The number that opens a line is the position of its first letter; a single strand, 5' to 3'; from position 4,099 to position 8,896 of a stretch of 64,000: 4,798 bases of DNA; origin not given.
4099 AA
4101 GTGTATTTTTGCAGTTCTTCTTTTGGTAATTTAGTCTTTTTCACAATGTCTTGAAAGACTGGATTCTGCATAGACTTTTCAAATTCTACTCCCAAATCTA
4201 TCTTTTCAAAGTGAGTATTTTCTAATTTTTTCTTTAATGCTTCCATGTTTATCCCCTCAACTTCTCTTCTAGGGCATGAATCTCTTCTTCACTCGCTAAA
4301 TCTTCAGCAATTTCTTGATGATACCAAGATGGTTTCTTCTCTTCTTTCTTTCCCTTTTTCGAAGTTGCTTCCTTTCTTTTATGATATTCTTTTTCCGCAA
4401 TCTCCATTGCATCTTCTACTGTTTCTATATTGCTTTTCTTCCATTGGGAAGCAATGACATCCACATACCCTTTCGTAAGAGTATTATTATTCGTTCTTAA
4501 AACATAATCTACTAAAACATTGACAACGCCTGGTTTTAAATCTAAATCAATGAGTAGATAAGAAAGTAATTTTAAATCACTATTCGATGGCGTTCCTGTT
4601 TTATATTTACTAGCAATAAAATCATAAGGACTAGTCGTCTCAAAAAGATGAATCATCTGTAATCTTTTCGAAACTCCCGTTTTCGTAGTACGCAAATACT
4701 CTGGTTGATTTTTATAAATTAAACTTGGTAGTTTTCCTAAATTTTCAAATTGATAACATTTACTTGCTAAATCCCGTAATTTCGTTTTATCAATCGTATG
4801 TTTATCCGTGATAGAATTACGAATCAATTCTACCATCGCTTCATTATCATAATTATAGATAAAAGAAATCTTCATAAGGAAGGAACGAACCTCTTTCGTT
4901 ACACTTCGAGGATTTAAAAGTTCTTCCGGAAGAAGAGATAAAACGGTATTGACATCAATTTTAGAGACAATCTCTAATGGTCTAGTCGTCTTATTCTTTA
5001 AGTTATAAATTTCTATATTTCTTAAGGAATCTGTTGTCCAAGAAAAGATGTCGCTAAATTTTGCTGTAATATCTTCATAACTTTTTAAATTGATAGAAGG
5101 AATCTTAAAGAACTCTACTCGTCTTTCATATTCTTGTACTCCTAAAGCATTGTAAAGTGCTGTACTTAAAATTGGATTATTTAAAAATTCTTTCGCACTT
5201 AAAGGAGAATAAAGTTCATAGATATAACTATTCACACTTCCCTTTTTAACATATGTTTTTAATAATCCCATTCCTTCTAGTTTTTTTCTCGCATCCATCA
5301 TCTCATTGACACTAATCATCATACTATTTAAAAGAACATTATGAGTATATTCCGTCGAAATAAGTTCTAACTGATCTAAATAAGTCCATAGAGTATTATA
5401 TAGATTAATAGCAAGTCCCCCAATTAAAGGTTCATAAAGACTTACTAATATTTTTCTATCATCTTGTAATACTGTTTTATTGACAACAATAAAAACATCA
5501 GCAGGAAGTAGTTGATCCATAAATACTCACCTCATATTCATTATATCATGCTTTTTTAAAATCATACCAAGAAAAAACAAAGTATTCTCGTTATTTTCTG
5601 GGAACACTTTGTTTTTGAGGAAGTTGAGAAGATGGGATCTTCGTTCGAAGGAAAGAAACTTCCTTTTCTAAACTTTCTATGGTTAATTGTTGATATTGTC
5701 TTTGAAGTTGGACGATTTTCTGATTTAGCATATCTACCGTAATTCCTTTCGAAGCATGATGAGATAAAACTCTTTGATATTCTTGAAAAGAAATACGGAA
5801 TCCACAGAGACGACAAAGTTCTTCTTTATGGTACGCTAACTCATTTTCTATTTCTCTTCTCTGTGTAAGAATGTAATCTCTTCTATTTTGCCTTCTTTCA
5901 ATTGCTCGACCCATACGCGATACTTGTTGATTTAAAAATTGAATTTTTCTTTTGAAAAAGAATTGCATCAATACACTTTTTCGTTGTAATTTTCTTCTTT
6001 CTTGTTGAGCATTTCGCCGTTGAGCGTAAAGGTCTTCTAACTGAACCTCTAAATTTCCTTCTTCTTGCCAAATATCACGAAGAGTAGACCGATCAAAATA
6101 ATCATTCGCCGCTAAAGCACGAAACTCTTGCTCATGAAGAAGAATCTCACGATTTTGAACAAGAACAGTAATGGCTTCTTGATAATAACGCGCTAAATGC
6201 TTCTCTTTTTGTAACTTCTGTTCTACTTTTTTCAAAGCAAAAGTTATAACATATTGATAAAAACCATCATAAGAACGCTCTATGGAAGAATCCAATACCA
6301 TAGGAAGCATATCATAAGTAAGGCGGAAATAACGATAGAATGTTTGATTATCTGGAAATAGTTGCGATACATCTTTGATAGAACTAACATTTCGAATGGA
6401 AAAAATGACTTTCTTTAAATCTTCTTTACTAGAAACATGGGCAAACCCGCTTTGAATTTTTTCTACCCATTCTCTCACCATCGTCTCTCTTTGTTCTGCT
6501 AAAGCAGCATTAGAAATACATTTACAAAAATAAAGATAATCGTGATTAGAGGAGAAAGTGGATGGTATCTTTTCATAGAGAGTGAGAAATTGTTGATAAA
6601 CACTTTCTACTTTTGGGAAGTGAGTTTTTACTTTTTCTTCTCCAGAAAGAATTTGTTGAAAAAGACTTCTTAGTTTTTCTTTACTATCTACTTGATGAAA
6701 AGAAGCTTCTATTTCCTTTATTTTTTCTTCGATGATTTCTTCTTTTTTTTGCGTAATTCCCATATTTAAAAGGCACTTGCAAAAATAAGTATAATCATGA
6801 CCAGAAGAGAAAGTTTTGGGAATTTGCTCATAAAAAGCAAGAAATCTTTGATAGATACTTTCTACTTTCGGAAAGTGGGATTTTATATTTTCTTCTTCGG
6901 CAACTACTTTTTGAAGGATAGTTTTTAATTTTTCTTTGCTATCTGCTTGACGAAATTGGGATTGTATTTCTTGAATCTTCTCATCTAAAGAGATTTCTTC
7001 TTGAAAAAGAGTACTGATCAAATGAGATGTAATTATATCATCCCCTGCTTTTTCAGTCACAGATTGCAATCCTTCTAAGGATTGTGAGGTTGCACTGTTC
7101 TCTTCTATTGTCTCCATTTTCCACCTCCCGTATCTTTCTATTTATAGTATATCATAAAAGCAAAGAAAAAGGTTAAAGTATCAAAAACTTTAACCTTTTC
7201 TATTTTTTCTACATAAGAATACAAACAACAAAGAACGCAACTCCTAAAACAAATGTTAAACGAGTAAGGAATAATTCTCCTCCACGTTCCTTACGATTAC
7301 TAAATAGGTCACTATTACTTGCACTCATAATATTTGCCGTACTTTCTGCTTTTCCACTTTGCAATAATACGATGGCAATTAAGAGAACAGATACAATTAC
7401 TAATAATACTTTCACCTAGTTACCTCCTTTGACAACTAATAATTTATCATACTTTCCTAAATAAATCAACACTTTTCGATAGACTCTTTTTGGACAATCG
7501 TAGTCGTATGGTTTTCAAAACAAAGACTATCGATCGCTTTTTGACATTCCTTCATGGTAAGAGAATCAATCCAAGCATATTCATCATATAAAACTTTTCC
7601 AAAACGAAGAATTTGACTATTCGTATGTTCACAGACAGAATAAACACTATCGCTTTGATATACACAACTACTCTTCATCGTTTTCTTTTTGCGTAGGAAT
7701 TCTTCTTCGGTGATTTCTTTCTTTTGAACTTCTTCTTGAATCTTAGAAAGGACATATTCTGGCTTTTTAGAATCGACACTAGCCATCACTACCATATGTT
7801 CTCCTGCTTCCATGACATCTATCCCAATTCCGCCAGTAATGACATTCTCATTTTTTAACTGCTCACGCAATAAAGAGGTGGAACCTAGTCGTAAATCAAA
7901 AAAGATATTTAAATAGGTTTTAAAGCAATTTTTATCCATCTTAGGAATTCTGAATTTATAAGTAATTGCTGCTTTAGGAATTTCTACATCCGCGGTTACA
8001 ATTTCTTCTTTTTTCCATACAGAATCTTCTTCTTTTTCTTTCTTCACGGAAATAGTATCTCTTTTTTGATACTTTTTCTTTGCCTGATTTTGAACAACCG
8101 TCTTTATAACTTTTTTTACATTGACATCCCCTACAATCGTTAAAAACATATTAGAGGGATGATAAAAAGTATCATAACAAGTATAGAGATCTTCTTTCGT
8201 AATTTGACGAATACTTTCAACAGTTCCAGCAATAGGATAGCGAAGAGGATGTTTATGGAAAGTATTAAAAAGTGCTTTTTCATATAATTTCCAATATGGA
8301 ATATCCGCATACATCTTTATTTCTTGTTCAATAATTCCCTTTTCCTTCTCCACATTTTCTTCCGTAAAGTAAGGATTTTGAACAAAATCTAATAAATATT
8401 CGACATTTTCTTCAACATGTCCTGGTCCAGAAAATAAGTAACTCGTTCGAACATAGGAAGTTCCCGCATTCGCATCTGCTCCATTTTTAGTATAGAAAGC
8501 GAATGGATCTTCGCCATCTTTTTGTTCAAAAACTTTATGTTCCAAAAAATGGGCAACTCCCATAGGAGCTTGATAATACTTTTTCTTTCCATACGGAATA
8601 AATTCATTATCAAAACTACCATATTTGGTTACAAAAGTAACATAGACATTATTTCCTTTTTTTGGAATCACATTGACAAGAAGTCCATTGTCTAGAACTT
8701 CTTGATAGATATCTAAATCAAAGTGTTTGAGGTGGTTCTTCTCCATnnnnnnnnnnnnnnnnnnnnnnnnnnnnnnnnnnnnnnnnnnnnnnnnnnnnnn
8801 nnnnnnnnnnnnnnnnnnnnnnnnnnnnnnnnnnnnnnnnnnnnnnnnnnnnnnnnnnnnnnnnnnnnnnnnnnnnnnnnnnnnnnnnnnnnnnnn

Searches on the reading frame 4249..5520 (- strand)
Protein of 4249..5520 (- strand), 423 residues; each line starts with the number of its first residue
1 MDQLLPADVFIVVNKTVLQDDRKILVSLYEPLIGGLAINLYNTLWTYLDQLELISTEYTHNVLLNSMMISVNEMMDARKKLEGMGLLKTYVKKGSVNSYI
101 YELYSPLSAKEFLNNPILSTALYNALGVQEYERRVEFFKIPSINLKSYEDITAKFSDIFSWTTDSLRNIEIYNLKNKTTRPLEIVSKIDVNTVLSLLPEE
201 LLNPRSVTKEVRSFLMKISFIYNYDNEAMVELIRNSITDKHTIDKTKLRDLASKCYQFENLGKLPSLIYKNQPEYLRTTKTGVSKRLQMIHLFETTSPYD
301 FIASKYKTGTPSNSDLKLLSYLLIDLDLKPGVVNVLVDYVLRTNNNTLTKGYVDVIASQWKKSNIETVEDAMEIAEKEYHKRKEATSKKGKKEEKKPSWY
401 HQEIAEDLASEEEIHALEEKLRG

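Call 60: search_protein_families(library=pfam, proteins=[window:4249-5520:-], max_evalue=0.00001)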
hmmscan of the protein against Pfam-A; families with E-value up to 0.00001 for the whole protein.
window:4249-5520:- (423 aa): 1 family
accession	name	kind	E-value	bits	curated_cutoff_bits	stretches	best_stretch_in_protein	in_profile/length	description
PF07261.16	DnaB_2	-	1.9e-13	50.4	22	1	304-373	5-72/74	Replication initiation and membrane attachment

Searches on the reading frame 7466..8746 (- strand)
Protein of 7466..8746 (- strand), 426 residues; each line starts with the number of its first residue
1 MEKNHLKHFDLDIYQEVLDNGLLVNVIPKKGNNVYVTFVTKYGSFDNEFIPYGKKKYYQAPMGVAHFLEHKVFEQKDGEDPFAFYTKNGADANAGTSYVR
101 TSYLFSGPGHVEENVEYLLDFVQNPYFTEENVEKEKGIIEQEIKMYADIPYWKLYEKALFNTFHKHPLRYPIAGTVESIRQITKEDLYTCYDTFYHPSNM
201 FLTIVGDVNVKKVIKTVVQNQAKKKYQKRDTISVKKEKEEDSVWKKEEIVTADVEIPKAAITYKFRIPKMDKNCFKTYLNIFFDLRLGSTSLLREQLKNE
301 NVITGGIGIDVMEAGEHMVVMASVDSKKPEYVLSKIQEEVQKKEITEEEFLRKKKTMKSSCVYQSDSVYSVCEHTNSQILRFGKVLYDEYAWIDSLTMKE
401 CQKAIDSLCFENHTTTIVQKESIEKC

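Call 60: search_protein_families(library=pfam, proteins=[window:7466-8746:-], max_evalue=0.00001)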
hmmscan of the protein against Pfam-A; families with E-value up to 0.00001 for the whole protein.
window:7466-8746:- (426 aa): 2 families
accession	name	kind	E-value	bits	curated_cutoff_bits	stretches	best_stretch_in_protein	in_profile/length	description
PF00675.25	Peptidase_M16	-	1.7e-18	67.4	22.3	1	62-175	31-148/149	Insulinase (Peptidase family M16)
PF05193.26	Peptidase_M16_C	-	8.1e-15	55.6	23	1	182-356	2-180/181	Peptidase M16 inactive domain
